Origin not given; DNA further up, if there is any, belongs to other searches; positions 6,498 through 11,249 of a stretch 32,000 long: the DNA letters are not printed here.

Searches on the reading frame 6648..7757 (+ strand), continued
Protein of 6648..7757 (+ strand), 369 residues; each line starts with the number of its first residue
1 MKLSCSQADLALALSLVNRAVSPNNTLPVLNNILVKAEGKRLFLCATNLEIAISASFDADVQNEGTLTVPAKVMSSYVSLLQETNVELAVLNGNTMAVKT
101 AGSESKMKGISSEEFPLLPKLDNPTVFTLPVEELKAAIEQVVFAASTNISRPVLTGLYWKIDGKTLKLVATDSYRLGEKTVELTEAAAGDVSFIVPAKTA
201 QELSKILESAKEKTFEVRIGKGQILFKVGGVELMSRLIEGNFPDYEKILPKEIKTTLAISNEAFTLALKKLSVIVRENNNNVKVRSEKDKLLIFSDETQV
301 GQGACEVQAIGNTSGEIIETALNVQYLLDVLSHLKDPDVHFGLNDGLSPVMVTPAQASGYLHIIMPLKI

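Call 66: find_encoding_contigs(protein=P0009, flank=10000, max_places=3)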
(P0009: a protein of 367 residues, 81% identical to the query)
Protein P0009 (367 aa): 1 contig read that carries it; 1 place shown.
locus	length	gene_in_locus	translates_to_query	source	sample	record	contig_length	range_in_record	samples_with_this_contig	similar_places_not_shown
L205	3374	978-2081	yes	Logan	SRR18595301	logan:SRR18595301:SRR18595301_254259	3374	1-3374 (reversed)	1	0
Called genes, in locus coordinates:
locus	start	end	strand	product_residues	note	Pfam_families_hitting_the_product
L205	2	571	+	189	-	?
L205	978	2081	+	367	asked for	PF00712:DNA_pol3_beta, PF02767:DNA_pol3_beta_2, PF02768:DNA_pol3_beta_3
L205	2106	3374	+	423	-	?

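Call 67: find_encoding_contigs(protein=P0107, flank=10000, max_places=3)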
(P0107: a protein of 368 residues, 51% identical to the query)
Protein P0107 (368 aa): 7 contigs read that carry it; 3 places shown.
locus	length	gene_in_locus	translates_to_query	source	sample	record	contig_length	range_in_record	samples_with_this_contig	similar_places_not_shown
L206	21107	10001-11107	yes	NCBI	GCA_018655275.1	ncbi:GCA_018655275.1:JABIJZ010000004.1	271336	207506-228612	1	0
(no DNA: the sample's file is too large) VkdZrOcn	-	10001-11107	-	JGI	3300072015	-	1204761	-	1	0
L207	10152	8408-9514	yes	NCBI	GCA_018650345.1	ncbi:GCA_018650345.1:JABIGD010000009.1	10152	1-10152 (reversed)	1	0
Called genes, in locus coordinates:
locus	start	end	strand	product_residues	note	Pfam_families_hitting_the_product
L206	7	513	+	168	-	PF05198:IF3_N, PF00707:IF3_C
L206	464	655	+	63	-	PF01632:Ribosomal_L35p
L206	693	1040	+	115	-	PF00453:Ribosomal_L20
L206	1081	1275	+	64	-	-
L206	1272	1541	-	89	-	PF00708:Acylphosphatase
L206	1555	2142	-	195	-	PF00160:Pro_isomerase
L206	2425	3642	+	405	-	PF08245:Mur_ligase_M, PF02875:Mur_ligase_C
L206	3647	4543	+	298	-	PF13177:DNA_pol3_delta2, PF00004:AAA (weak)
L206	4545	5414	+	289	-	PF04468:PSP1, PF28472:PSP1_3rd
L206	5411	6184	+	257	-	PF12895:ANAPC3 (faint), PF13431:TPR_17 (faint), PF21033:RMD1-3 (faint), PF00515:TPR_1 (faint), PF07719:TPR_2 (faint), PF14559:TPR_19 (weak), PF13414:TPR_11 (weak), PF23914:TPR_CcmH_CycH (weak), +6 more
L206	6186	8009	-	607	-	PF12229:PG_binding_4 (weak), PF04294:VanW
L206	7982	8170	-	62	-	PF12732:YtxH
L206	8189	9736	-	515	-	PF12072:RNase_Y_N, PF01966:HD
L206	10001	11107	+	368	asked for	PF00712:DNA_pol3_beta, PF02767:DNA_pol3_beta_2, PF02768:DNA_pol3_beta_3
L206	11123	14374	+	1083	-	PF17757:UvrB_inter, PF02559:CarD_TRCF_RID, PF00270:DEAD, PF04851:ResIII, PF00271:Helicase_C, PF03461:TRCF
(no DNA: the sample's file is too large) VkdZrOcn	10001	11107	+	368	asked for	PF00712:DNA_pol3_beta, PF02767:DNA_pol3_beta_2, PF02768:DNA_pol3_beta_3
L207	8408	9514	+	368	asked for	PF00712:DNA_pol3_beta, PF02767:DNA_pol3_beta_2, PF02768:DNA_pol3_beta_3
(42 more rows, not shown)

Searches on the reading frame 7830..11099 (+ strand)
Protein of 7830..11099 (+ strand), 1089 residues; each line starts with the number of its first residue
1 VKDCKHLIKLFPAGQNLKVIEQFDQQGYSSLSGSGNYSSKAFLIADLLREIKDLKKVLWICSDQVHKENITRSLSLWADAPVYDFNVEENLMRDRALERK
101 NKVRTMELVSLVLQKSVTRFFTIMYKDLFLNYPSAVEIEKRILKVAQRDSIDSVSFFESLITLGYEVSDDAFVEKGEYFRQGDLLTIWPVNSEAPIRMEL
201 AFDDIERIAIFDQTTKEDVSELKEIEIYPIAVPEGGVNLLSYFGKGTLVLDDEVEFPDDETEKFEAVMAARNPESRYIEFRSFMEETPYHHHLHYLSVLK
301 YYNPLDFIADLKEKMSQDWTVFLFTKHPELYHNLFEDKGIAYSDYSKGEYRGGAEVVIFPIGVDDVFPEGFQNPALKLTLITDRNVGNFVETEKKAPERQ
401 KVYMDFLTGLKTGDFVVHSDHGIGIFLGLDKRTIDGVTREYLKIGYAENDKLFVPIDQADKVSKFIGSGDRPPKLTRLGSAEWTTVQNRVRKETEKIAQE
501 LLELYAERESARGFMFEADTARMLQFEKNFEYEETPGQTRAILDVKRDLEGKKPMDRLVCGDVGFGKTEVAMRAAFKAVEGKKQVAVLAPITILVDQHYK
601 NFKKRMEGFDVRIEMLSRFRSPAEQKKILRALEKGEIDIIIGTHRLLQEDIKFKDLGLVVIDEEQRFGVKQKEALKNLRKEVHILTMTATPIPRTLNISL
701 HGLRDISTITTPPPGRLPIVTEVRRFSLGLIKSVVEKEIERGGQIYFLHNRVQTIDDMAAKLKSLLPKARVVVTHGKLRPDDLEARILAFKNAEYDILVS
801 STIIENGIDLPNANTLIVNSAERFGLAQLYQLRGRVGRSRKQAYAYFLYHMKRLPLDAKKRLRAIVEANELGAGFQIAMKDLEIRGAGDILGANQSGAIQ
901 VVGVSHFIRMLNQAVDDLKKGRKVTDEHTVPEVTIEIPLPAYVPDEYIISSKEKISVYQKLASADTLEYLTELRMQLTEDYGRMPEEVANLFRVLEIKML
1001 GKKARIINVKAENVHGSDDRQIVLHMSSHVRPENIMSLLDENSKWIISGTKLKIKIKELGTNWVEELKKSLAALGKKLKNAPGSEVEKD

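Call 5: search_protein_families(library=pfam, proteins=[window:7830-11099:+])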
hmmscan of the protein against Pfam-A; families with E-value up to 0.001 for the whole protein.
window:7830-11099:+ (1089 aa): 7 families
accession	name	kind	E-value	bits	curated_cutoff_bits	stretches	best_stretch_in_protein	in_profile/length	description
PF00270.35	DEAD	-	1.9e-26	93.3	26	1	535-695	1-163/167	DEAD/DEAH box helicase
PF02559.22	CarD_TRCF_RID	-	2.5e-21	75.9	23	1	410-466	1-57/57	CarD-like/TRCF RID domain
PF00271.37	Helicase_C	-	2.5e-20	73.2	23.5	1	736-839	7-109/110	Helicase conserved C-terminal domain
PF03461.20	TRCF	-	7e-19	68.4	25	1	938-1013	2-77/95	TRCF domain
PF17757.6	UvrB_inter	-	8.9e-15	55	22.9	1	144-229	2-87/91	UvrB interaction domain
PF04851.21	ResIII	-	4.9e-12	46.5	22.5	1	533-691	3-162/164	Type III restriction enzyme, res subunit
PF22590.2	Cas3-like_C_2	-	0.00011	22.9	27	1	742-840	2-105/106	CRISPR-associated nuclease/helicase Cas3, C-terminal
